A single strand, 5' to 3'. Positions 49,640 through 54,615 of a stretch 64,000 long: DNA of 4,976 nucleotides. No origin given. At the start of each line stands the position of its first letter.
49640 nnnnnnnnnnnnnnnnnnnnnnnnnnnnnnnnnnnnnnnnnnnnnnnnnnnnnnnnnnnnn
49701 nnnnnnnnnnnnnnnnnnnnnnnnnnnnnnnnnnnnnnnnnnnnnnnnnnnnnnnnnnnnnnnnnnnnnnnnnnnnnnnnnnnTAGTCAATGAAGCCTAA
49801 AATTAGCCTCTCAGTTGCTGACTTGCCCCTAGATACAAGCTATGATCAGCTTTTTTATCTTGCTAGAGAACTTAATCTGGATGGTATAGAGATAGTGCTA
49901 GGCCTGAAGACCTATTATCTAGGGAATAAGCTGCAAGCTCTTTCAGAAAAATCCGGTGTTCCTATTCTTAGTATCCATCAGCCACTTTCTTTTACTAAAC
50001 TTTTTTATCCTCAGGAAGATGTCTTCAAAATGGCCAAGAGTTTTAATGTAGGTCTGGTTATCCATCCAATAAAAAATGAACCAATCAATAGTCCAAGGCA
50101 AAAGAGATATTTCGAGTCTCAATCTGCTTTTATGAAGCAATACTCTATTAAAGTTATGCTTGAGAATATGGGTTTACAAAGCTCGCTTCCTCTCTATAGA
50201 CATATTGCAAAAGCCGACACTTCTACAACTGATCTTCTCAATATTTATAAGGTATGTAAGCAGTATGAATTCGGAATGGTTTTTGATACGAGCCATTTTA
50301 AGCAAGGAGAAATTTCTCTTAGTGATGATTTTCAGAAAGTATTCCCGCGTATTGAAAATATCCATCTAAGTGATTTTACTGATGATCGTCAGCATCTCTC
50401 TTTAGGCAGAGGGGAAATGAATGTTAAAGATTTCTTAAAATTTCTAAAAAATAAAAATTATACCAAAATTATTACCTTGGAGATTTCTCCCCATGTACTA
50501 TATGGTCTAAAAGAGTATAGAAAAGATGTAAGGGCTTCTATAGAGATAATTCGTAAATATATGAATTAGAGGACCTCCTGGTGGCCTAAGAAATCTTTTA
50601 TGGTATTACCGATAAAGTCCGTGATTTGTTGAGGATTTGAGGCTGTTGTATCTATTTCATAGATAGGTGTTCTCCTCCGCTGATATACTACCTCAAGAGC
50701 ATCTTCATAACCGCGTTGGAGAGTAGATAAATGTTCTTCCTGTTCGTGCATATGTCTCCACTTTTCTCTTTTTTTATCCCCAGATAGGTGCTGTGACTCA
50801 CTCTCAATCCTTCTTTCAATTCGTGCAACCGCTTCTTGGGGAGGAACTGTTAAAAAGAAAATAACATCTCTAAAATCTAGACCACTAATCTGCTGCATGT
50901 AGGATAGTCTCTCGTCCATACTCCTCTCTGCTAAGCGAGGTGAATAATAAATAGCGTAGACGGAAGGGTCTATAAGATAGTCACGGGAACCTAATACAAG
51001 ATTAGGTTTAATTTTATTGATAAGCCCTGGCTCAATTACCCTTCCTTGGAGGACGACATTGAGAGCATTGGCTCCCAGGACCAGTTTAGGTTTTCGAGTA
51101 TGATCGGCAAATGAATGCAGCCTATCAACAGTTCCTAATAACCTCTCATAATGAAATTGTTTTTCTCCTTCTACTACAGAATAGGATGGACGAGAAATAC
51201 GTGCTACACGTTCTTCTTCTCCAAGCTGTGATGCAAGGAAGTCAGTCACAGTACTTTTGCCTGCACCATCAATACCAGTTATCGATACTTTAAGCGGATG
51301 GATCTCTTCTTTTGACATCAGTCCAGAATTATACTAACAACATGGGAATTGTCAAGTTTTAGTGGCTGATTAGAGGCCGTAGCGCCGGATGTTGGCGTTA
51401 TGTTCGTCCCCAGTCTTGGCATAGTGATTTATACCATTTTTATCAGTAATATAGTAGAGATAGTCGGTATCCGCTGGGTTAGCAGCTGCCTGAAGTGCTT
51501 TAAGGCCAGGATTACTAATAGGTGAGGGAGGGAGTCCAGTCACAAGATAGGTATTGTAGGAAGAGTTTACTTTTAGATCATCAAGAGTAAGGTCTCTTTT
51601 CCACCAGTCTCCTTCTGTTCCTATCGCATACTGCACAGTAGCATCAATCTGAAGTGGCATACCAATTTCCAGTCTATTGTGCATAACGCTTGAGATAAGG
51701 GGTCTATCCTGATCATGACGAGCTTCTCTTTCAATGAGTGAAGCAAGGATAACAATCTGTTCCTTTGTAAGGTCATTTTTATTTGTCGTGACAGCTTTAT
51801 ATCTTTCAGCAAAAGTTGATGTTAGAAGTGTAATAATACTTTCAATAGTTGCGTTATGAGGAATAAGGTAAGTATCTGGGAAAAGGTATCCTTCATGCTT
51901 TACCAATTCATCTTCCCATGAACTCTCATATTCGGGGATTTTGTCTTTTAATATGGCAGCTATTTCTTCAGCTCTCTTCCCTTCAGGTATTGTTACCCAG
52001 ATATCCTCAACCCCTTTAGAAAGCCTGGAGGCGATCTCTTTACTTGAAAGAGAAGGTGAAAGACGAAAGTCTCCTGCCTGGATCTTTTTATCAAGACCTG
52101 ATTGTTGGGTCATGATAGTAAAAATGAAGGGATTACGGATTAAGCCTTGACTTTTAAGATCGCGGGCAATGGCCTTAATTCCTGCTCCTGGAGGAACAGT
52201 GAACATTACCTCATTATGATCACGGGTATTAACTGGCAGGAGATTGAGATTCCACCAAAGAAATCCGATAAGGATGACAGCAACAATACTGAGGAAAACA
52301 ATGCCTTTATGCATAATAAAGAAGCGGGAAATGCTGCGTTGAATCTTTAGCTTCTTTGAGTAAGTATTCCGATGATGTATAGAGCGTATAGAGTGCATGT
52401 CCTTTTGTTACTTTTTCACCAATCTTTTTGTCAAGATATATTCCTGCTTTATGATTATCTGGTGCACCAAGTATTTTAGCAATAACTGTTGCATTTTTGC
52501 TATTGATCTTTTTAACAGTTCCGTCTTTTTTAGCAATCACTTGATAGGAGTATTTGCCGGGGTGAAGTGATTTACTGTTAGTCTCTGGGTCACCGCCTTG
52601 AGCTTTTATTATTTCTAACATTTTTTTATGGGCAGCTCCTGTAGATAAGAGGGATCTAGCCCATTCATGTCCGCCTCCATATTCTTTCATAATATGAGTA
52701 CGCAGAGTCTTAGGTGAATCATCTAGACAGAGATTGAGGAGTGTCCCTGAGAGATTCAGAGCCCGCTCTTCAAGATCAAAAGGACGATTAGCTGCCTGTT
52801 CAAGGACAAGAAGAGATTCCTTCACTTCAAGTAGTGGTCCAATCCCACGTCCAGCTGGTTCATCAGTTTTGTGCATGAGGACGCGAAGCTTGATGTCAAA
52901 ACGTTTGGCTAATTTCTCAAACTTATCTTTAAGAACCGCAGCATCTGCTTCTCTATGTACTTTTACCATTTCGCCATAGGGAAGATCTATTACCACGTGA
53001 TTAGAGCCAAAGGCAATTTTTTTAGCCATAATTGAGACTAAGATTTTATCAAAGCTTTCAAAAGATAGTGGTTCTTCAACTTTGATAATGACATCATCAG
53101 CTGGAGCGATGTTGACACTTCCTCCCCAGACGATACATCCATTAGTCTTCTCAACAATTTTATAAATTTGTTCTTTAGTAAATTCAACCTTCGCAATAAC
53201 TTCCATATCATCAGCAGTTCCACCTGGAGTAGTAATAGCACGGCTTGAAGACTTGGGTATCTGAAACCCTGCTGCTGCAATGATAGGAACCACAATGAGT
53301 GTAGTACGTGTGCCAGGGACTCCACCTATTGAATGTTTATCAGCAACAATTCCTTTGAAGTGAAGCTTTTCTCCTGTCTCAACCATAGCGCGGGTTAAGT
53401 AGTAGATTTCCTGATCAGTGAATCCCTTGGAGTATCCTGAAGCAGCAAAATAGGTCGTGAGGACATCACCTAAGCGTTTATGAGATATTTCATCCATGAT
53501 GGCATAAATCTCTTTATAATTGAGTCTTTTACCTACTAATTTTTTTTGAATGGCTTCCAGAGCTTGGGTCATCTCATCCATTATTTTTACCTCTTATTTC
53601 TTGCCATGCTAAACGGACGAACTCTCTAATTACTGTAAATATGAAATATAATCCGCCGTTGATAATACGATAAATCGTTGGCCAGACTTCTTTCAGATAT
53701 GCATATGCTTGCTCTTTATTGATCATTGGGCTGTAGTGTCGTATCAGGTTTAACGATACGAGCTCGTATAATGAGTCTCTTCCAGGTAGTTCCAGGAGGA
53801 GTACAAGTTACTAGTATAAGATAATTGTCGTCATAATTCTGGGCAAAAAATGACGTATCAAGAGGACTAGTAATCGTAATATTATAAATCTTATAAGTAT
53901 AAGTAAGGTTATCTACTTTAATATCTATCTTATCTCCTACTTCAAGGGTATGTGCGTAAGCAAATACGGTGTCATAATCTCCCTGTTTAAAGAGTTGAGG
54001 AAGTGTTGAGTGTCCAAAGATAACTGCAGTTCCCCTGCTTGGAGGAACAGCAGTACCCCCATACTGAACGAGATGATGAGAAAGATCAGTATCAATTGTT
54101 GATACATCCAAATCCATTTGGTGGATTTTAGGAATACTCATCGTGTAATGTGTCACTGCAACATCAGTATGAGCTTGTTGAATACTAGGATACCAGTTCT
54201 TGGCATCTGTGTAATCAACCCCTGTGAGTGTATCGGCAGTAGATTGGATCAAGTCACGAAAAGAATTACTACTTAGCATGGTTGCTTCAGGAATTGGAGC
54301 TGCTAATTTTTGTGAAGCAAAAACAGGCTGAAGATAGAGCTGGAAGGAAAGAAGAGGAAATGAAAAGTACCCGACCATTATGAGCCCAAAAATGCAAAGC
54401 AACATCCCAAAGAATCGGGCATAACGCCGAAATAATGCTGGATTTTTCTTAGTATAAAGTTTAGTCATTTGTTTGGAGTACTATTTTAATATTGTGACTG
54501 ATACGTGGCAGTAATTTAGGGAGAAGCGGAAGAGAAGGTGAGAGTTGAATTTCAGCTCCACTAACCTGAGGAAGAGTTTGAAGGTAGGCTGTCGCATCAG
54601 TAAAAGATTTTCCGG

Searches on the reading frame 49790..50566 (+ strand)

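Call 105: search_protein_families(library=pfam, proteins=[window:49790-50566:+], max_evalue=0.0001)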
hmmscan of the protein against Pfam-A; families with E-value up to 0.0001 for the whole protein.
window:49790-50566:+ (259 aa): 1 family
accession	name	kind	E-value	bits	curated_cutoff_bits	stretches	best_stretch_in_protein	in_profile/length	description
PF01261.30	AP_endonuc_2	-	2.8e-15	57.1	31.1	1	23-256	2-248/249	Xylose isomerase-like TIM barrel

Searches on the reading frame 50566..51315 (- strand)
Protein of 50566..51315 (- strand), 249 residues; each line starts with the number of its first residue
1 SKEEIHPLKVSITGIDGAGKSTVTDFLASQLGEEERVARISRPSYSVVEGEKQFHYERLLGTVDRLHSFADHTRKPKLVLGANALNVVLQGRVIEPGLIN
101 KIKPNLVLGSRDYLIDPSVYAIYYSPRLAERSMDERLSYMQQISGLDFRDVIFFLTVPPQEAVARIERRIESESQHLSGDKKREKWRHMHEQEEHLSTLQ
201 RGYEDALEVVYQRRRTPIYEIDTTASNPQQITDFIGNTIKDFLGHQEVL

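Call 105: search_protein_families(library=pfam, proteins=[window:50566-51315:-], max_evalue=0.0001)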
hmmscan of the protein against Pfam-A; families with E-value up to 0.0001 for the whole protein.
window:50566-51315:- (249 aa): 3 families
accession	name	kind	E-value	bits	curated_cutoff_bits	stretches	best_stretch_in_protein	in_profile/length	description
PF02223.23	Thymidylate_kin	-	1e-07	32.3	27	0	12-48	1-37/185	Thymidylate kinase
PF13238.12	AAA_18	-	4.8e-05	24.2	29.4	0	11-33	2-24/128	AAA domain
PF01712.25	dNK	-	6.9e-05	23.1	27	0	147-192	119-162/203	Deoxynucleoside kinase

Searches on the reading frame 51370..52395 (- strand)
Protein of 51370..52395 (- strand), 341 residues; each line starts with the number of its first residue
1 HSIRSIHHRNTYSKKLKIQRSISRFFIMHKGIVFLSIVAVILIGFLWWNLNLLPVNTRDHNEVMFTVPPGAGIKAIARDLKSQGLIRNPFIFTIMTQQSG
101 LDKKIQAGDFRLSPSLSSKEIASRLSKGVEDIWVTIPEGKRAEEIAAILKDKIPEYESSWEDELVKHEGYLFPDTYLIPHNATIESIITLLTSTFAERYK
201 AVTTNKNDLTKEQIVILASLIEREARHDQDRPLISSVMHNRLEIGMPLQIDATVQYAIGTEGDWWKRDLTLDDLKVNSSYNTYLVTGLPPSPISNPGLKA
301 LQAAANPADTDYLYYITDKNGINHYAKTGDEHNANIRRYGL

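Call 105: search_protein_families(library=pfam, proteins=[window:51370-52395:-], max_evalue=0.0001)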
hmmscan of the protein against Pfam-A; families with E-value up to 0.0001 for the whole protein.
window:51370-52395:- (341 aa): 1 family
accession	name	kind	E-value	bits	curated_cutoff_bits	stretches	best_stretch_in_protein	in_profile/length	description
PF02618.21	YceG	-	1.3e-82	277.8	32.4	1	65-338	1-275/275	YceG-like family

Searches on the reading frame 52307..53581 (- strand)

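Call 8: search_protein_families(library=pfam, proteins=[window:52307-53581:-], max_evalue=0.001)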
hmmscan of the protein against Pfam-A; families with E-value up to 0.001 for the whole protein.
window:52307-53581:- (424 aa): 3 families
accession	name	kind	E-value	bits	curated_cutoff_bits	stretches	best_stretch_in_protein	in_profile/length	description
PF02885.22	Glycos_trans_3N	-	3.9e-11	43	26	1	9-70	2-63/63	Glycosyl transferase family, helical bundle domain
PF00591.27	Glycos_transf_3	-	2.2e-10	41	27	1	78-190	3-129/253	Glycosyl transferase family, a/b domain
PF07831.19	PYNP_C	-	4.5e-10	39.5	27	1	356-414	2-67/75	Pyrimidine nucleoside phosphorylase C-terminal domain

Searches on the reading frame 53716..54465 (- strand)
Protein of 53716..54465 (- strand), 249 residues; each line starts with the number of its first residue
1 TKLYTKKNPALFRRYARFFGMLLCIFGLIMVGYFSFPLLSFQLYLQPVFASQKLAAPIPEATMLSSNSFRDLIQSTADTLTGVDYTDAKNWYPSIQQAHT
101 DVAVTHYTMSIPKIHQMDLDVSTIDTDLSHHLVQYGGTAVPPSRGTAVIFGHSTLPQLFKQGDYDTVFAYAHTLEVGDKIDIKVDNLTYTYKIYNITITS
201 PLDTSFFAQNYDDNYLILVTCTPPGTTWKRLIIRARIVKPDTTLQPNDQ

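Call 105: search_protein_families(library=pfam, proteins=[window:53716-54465:-], max_evalue=0.0001)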
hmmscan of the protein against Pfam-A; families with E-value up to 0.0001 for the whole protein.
window:53716-54465:- (249 aa): 1 family
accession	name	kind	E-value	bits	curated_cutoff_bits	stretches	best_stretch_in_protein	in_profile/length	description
PF04203.18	Sortase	-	1.5e-18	67.2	26.6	1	110-237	2-124/125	Sortase domain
